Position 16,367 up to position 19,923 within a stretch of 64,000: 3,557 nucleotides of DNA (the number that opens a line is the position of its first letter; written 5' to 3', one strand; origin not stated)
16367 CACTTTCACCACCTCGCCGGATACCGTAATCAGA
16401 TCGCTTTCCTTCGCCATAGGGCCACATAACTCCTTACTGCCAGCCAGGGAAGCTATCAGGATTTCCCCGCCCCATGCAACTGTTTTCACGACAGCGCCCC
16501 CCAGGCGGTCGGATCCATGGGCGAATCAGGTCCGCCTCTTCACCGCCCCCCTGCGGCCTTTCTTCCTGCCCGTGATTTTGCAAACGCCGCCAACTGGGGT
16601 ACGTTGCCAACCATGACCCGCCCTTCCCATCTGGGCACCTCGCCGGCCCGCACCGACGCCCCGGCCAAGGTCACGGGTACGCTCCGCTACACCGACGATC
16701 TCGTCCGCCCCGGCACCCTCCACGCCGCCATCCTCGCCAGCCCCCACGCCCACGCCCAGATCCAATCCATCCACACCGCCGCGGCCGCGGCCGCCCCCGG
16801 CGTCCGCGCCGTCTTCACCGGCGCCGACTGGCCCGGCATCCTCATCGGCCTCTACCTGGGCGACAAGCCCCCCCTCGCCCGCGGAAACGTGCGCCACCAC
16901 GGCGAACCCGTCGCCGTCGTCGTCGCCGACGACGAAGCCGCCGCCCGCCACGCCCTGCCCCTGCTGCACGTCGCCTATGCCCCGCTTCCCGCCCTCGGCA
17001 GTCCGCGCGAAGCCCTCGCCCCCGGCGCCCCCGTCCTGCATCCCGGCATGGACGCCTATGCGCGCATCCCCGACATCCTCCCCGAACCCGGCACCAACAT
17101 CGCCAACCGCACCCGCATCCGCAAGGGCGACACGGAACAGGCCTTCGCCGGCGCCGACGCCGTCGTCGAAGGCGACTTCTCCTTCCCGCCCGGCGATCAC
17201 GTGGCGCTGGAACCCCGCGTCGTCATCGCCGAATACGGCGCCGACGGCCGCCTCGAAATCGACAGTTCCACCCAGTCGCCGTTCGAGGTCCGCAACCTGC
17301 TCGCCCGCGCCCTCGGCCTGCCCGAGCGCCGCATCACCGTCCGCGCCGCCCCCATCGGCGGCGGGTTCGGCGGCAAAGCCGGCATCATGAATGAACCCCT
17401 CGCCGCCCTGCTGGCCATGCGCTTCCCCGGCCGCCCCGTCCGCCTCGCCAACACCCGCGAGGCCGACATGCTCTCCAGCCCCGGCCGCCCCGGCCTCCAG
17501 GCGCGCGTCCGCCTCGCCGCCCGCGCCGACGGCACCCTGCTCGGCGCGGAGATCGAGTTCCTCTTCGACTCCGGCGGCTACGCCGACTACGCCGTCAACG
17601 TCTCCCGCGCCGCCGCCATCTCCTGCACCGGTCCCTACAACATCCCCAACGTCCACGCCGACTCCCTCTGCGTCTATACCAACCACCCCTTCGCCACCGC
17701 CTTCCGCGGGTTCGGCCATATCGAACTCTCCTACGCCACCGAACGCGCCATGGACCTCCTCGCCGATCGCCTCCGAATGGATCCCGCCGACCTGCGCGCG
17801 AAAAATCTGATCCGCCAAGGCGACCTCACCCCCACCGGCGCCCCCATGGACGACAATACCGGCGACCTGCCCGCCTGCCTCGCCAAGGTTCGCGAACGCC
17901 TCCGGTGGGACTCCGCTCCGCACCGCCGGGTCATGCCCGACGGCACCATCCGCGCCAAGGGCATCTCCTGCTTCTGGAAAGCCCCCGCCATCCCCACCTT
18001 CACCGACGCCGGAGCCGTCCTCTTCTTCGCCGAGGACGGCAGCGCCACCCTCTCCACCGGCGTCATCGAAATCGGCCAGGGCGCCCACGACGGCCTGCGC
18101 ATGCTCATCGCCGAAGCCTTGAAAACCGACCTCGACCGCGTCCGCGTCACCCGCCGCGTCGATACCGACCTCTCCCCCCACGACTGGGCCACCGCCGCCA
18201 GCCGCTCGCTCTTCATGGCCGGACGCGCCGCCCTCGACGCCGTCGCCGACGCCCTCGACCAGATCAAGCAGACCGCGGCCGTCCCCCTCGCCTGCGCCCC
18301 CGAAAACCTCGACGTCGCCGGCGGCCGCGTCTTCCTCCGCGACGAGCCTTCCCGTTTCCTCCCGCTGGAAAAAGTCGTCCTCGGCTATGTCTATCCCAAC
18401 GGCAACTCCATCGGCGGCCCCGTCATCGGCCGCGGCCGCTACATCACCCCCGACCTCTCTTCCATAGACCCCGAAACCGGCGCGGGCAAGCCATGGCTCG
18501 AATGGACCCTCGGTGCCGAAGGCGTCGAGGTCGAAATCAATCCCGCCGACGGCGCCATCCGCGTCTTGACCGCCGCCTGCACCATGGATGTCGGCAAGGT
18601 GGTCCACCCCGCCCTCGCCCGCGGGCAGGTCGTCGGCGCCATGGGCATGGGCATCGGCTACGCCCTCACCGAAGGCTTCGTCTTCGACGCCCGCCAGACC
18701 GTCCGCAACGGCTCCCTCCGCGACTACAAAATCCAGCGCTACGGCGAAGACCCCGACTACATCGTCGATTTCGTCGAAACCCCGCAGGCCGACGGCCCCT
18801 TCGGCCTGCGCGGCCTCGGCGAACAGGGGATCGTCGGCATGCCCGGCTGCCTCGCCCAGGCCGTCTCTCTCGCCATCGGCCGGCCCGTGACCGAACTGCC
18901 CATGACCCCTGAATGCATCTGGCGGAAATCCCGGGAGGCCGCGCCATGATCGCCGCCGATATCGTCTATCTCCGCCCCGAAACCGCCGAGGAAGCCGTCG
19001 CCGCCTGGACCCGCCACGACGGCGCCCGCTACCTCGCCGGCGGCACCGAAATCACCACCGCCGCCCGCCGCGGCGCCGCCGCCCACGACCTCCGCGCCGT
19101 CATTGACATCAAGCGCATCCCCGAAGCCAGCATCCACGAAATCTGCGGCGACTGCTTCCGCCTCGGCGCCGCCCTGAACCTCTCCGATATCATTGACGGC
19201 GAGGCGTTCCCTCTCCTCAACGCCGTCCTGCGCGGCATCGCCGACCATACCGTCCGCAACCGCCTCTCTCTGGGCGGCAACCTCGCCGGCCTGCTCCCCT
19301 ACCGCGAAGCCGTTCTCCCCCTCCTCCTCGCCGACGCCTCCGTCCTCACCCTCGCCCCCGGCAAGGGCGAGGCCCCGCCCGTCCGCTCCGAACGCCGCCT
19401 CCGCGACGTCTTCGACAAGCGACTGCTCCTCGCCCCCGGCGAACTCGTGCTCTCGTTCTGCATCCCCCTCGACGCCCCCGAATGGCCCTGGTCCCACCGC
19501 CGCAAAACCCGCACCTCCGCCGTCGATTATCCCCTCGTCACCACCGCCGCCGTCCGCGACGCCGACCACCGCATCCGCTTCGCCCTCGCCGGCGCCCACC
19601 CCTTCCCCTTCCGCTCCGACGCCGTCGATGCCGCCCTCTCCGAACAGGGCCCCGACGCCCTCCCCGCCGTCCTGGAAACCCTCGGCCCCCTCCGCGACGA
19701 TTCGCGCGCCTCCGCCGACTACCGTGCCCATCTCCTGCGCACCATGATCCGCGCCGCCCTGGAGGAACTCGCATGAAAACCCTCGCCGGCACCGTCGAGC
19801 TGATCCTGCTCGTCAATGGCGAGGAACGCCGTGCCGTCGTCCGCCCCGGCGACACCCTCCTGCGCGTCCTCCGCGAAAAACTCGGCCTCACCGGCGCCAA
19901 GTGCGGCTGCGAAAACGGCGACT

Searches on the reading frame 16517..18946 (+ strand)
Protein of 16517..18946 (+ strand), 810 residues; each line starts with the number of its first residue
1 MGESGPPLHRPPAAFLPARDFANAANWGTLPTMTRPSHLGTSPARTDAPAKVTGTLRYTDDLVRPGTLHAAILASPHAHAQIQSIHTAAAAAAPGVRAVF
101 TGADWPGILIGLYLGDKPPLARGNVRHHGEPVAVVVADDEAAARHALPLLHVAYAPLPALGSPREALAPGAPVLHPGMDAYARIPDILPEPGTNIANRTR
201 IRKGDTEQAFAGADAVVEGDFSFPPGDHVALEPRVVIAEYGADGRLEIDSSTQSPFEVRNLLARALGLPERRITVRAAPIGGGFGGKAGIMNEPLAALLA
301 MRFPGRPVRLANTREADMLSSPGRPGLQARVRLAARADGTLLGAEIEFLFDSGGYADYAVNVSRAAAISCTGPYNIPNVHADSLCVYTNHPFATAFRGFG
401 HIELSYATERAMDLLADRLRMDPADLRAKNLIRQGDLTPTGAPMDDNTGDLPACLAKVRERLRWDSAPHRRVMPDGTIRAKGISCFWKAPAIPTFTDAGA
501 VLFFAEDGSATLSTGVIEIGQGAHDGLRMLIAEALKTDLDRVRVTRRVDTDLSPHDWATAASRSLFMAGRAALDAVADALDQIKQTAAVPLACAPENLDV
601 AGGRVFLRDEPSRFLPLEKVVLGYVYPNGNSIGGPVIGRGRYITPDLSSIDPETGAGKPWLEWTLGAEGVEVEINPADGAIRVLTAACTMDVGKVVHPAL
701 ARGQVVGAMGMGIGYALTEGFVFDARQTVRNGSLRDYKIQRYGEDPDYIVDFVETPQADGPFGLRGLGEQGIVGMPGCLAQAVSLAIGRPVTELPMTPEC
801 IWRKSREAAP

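Call 62: search_protein_families(library=pfam, proteins=[window:16517-18946:+], max_evalue=0.0001)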
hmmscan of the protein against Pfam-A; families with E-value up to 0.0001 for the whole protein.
window:16517-18946:+ (810 aa): 3 families
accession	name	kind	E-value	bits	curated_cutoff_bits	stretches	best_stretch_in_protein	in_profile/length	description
PF02738.23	MoCoBD_1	-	3.4e-78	262.6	27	1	193-431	7-244/244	Molybdopterin cofactor-binding domain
PF20256.3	MoCoBD_2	-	1.5e-59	202.2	27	1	458-742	2-279/283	Molybdopterin cofactor-binding domain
PF01315.27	Ald_Xan_dh_C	-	6.3e-27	94.5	31.3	1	53-158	1-110/110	Aldehyde oxidase and xanthine dehydrogenase, a/b hammerhead domain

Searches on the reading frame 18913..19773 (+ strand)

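Call 62: search_protein_families(library=pfam, proteins=[window:18913-19773:+], max_evalue=0.0001)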
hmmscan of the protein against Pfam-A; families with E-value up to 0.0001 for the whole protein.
window:18913-19773:+ (287 aa): 2 families
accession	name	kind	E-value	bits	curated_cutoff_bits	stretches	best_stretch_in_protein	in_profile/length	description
PF00941.27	FAD_binding_5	-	3.7e-24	85.9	27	1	18-186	4-169/170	FAD binding domain in molybdopterin dehydrogenase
PF03450.22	CO_deh_flav_C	-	2e-06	28.3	25.5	1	202-285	9-101/102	CO dehydrogenase flavoprotein C-terminal domain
